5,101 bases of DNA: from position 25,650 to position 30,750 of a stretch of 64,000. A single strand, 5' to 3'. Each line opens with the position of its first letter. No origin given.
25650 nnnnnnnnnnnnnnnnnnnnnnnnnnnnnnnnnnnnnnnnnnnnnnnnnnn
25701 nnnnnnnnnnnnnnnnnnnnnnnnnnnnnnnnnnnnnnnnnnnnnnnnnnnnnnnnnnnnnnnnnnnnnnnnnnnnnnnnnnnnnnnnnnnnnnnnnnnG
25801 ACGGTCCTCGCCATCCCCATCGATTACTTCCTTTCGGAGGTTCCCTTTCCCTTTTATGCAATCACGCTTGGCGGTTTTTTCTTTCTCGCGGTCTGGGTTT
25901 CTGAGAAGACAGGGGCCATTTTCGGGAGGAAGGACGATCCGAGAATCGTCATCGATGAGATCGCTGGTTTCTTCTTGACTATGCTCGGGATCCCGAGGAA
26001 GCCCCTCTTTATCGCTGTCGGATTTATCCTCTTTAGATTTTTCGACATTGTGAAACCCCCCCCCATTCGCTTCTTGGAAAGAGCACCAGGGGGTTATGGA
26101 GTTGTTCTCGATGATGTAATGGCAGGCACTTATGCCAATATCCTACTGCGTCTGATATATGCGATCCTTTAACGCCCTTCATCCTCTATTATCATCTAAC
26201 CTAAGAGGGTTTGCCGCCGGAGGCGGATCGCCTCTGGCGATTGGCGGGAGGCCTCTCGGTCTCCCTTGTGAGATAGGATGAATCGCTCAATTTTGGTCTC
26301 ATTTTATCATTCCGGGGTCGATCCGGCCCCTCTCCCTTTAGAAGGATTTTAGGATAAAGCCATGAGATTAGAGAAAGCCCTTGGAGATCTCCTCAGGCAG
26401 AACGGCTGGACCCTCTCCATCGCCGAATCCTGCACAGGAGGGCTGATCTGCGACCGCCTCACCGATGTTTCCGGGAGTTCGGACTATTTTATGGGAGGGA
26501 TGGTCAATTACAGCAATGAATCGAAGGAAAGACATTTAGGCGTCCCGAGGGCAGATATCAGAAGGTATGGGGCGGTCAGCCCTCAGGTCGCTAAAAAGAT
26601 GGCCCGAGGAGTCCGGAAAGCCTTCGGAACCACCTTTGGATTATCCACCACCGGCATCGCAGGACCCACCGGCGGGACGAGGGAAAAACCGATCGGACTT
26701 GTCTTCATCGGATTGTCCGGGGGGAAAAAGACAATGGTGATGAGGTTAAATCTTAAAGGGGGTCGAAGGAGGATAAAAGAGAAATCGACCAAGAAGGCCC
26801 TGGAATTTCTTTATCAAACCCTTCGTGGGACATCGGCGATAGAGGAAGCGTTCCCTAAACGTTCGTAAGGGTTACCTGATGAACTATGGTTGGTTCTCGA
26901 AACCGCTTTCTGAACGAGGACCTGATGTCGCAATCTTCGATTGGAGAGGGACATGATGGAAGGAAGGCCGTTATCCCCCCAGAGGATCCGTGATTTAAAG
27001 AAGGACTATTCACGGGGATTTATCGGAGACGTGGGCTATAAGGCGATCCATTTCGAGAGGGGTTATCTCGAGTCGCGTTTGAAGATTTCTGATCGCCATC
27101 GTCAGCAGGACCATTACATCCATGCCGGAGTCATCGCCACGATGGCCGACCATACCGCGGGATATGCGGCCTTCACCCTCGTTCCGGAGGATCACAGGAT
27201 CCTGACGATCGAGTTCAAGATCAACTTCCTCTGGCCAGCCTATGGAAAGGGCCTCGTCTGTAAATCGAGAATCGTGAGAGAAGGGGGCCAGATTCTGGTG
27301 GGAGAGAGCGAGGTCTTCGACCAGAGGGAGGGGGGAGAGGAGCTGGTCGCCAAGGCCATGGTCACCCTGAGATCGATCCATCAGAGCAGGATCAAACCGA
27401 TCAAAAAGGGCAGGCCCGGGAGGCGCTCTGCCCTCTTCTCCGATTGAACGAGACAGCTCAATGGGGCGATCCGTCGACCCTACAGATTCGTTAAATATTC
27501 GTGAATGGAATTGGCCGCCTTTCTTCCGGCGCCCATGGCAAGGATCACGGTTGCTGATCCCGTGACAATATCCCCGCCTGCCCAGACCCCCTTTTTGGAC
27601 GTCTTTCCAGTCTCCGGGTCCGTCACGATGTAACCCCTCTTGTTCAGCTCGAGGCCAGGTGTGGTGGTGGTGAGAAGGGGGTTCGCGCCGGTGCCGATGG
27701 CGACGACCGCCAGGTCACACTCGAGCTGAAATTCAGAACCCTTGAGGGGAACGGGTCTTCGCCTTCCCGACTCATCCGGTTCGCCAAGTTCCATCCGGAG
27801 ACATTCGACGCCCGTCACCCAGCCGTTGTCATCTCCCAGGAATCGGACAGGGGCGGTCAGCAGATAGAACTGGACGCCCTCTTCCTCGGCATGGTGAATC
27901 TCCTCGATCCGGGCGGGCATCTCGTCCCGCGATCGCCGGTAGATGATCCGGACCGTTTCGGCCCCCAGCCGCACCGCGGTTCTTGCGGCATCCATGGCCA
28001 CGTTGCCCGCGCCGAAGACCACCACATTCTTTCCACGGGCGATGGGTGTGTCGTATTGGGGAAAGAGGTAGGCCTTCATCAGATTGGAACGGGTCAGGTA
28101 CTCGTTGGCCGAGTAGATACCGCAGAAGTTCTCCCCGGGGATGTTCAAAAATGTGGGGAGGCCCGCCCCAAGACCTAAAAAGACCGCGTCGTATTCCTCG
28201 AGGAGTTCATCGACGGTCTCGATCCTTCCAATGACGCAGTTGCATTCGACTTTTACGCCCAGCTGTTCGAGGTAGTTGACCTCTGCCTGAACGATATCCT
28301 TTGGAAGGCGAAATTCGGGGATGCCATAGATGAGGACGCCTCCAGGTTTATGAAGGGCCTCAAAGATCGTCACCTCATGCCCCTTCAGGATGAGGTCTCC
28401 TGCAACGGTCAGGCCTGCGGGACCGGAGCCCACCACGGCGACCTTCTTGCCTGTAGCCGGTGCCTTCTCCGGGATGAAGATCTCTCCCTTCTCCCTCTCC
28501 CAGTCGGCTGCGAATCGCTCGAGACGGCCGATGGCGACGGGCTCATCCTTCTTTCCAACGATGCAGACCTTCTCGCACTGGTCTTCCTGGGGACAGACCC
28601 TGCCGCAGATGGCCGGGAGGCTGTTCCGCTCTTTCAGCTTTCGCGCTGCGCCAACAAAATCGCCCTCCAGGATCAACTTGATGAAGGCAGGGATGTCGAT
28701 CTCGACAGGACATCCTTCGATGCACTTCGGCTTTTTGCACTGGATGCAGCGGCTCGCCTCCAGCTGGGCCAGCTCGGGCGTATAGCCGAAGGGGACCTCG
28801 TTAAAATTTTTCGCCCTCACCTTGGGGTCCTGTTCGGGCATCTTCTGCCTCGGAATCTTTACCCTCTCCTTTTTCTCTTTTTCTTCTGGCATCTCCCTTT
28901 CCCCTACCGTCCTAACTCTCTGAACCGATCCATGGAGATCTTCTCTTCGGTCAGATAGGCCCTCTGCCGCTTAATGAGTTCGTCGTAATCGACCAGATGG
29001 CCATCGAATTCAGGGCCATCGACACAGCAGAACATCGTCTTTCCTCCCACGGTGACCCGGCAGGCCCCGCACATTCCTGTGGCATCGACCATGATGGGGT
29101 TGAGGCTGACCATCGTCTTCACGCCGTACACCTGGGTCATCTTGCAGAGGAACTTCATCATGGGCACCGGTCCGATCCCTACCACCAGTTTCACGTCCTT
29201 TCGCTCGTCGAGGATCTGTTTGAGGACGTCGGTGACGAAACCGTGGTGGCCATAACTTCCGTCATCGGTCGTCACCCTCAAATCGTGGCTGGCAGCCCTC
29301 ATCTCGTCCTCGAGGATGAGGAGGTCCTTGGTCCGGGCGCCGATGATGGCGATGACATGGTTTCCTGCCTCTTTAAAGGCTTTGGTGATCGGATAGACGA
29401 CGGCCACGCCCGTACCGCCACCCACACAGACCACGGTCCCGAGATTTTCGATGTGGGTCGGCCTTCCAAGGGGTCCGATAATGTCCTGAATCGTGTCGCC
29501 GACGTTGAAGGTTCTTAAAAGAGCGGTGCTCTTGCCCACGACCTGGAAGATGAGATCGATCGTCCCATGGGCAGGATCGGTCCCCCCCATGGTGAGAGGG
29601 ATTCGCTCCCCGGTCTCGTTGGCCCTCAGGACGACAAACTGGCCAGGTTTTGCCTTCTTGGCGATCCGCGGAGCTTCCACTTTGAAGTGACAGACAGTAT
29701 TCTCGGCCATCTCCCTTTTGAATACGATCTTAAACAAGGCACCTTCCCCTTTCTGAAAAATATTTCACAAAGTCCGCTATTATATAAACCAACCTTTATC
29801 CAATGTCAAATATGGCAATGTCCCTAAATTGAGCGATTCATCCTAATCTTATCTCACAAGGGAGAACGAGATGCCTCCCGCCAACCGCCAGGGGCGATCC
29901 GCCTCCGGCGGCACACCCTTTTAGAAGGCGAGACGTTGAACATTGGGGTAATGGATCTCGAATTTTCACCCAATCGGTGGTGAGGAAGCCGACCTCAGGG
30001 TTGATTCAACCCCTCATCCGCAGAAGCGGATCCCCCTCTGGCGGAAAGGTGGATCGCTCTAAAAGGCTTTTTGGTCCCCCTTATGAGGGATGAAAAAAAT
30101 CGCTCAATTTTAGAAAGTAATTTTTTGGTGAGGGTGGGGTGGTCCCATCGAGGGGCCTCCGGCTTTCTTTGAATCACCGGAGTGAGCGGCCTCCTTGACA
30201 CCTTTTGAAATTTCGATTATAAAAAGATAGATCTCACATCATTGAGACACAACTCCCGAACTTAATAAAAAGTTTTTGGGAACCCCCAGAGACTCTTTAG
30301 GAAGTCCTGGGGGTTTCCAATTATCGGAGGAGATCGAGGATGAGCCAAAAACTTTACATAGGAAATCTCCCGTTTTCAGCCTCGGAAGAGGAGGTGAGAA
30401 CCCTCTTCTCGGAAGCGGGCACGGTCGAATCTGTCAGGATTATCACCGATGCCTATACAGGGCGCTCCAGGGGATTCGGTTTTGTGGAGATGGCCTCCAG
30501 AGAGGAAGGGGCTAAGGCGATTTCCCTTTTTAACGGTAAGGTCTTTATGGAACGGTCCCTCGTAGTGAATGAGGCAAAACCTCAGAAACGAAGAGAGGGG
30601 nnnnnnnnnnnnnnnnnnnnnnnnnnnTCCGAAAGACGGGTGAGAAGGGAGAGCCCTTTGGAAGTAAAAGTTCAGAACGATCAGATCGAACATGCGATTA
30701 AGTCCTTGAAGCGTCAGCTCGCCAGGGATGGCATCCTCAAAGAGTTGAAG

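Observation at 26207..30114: GC-rich ~90-nt repeat family placed in sense orientation upstream of pncC-paaI, nfnAB and the RRM gene, two of which are NAD(P)-related operons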

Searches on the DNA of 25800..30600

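Call 4: search_rna_families(source=window, start=25800, end=30600, threshold=evalue, max_evalue=10, show_alignments=3)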
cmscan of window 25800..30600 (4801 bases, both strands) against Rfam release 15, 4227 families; matches with E-value up to 10: 2.
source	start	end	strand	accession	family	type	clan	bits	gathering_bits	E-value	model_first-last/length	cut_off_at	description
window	30236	30322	+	RF00514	His_leader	Cis-reg; leader;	-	21.8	49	2.5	1-126/126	no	Histidine operon leader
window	27903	28039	-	RF00166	PrrB_RsmZ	Gene; sRNA;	CL00106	14.7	44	4.3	1-133/133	no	PrrB/RsmZ RNA family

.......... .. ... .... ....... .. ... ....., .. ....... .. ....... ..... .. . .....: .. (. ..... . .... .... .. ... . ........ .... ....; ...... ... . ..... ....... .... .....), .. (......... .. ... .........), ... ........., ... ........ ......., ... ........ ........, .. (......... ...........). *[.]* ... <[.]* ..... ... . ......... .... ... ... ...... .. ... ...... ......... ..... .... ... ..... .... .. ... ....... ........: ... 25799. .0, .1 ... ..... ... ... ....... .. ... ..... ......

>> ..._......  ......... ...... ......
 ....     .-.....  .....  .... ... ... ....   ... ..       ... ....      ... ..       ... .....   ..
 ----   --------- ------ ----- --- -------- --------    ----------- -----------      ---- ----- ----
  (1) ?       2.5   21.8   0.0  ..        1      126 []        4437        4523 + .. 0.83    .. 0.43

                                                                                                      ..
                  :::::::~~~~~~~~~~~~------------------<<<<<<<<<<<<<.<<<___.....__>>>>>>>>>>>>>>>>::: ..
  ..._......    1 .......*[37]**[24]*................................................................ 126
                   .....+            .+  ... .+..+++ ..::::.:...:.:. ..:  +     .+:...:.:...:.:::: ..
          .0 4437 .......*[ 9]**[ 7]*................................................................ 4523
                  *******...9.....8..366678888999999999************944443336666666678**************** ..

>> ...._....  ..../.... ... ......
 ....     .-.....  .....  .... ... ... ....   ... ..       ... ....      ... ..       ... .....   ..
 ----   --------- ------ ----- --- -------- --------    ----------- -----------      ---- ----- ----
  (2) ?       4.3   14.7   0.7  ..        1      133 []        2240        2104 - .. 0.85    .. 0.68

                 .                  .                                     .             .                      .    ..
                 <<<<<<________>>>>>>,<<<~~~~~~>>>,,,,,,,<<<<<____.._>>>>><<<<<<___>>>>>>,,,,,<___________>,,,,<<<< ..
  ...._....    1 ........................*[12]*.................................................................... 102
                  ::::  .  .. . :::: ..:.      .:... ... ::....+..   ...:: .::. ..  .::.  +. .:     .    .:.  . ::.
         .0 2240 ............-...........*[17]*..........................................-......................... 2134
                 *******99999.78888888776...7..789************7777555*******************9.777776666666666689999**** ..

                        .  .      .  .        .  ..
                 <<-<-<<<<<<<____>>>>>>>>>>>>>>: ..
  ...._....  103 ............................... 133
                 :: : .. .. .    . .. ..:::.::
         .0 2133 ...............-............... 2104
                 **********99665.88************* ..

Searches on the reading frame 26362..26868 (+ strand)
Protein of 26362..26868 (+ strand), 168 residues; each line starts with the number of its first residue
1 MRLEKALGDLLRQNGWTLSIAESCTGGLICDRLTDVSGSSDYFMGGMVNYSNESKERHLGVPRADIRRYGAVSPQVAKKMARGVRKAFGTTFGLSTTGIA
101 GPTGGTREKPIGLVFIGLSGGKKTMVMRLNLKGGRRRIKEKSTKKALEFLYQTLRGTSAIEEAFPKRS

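Call 9: find_encoding_contigs(protein=window:26362-26868:+, flank=10000, max_places=10)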
Protein window:26362-26868:+ (168 aa): 1 contig read that carries it; 1 place shown.
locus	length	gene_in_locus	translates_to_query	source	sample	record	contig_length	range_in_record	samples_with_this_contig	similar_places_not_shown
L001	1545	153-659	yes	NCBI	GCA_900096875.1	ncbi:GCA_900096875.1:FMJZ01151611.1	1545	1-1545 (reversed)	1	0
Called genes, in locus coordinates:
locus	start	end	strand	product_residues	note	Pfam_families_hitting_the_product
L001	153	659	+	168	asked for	PF02464:CinA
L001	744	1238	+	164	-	PF03061:4HBT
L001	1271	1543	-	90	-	?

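Call 35: find_homologous_proteins(query=window:26362-26865:+, max_evalue=1e-30)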
Query window:26362-26865:+ (168 aa): 4489 proteins with E <= 1e-30 among 8000 candidates; the best 120 are listed.
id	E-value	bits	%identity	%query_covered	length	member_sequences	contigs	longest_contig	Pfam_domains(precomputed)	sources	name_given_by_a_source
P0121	3.5e-104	364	100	100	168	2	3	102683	PF02464.24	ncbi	-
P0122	4.1e-79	282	81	90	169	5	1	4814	PF02464.24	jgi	-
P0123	6.4e-79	282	79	93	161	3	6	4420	PF02464.24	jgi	-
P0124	2.0e-77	277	76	98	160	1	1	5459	PF02464.24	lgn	-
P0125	2.8e-77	276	76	96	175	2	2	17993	PF02464.24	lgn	-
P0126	1.1e-76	274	79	92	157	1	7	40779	PF02464.24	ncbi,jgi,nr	ncbi:MAG: CinA family protein [Deltaproteobacteria bacterium]|nr:CinA family protein [Deltaproteobac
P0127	1.8e-76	274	79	92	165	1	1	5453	PF02464.24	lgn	-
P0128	3.0e-76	273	78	92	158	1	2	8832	PF02464.24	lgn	-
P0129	4.9e-76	272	80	90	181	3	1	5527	PF02464.24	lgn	-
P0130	5.1e-76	272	79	92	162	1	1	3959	PF02464.24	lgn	-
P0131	8.1e-76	272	78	92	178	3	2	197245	PF02464.24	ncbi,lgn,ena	-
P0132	1.3e-75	271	76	92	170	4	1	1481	PF02464.24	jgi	-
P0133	1.6e-75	271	77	92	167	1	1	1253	PF02464.24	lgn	-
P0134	1.9e-75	270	77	92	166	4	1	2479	PF02464.24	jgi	jgi:PncC family amidohydrolase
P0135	3.1e-75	270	76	92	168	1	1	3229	PF02464.24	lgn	-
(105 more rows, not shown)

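Call 36: find_encoding_contigs(protein=P0121, flank=3000, max_places=4)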
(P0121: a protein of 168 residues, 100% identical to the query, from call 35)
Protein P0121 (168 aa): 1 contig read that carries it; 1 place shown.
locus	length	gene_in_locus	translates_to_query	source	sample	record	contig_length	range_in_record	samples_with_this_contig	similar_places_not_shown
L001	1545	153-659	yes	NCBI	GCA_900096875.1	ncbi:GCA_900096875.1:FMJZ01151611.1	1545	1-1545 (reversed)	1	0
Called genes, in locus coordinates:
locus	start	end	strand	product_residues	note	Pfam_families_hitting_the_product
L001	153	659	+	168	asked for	PF02464:CinA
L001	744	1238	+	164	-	PF03061:4HBT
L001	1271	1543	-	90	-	?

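Call 37: find_encoding_contigs(protein=P0126, flank=5000, max_places=3)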
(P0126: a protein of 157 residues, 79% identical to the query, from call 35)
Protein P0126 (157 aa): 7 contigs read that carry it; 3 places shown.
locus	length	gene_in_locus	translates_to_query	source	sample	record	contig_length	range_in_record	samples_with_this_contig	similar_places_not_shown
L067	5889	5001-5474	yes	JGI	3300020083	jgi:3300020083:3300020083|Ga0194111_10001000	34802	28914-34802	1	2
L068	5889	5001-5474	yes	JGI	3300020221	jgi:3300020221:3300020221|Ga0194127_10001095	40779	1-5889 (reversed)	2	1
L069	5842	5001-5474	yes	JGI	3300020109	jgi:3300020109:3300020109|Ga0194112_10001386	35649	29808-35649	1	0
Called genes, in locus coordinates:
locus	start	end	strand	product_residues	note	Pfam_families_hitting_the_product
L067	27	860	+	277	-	PF00793:DAHP_synth_1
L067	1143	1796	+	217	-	PF00923:TAL_FSA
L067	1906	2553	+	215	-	-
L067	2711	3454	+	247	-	PF00977:His_biosynth, PF01207:Dus (faint), PF03060:NMO (faint)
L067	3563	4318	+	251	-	PF00977:His_biosynth, PF00478:IMPDH (faint), PF02581:TMP-TENI (faint), PF05690:ThiG (faint), PF03060:NMO (faint), PF01180:DHO_dh (faint)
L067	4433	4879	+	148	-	PF04608:PgpA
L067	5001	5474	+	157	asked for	PF02464:CinA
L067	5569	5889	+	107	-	PF00701:DHDPS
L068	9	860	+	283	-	PF00793:DAHP_synth_1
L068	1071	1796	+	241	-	PF00923:TAL_FSA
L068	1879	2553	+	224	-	-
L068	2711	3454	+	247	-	PF00977:His_biosynth, PF01207:Dus (faint), PF03060:NMO (faint)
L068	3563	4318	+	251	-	PF00977:His_biosynth, PF00478:IMPDH (faint), PF02581:TMP-TENI (faint), PF05690:ThiG (faint), PF03060:NMO (faint), PF01180:DHO_dh (faint)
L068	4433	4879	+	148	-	PF04608:PgpA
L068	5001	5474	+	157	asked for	PF02464:CinA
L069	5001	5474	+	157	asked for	PF02464:CinA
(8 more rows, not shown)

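Call 38: find_encoding_contigs(protein=P0131, flank=5000, max_places=2)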
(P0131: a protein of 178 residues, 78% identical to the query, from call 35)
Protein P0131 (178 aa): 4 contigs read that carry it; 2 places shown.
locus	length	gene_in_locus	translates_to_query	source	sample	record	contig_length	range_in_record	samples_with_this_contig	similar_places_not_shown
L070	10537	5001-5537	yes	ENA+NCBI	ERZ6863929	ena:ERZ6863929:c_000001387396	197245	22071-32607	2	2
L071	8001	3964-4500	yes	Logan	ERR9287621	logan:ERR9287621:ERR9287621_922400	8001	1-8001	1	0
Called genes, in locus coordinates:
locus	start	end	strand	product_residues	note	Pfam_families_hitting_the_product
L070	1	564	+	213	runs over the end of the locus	PF00117:GATase, PF01174:SNO (faint), PF07685:GATase_3 (weak)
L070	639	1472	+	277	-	PF00793:DAHP_synth_1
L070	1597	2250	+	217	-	PF00923:TAL_FSA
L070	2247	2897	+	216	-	-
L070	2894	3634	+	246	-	PF00977:His_biosynth, PF03060:NMO (faint), PF01207:Dus (faint)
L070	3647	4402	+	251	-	PF00977:His_biosynth, PF00478:IMPDH (faint), PF02581:TMP-TENI (faint), PF05690:ThiG (faint), PF03060:NMO (faint), PF01180:DHO_dh (faint), PF04309:G3P_antiterm (faint)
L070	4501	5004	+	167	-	PF04608:PgpA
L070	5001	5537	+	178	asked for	PF02464:CinA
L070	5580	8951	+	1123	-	PF00176:SNF2-rel_dom, PF00271:Helicase_C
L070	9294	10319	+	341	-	PF00701:DHDPS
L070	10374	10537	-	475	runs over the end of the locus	PF02667:SCFA_trans, PF03606:DcuC (weak)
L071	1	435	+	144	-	?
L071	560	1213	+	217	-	PF00923:TAL_FSA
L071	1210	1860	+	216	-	-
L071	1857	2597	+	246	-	PF00977:His_biosynth, PF03060:NMO (faint), PF01207:Dus (faint)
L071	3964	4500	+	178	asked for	PF02464:CinA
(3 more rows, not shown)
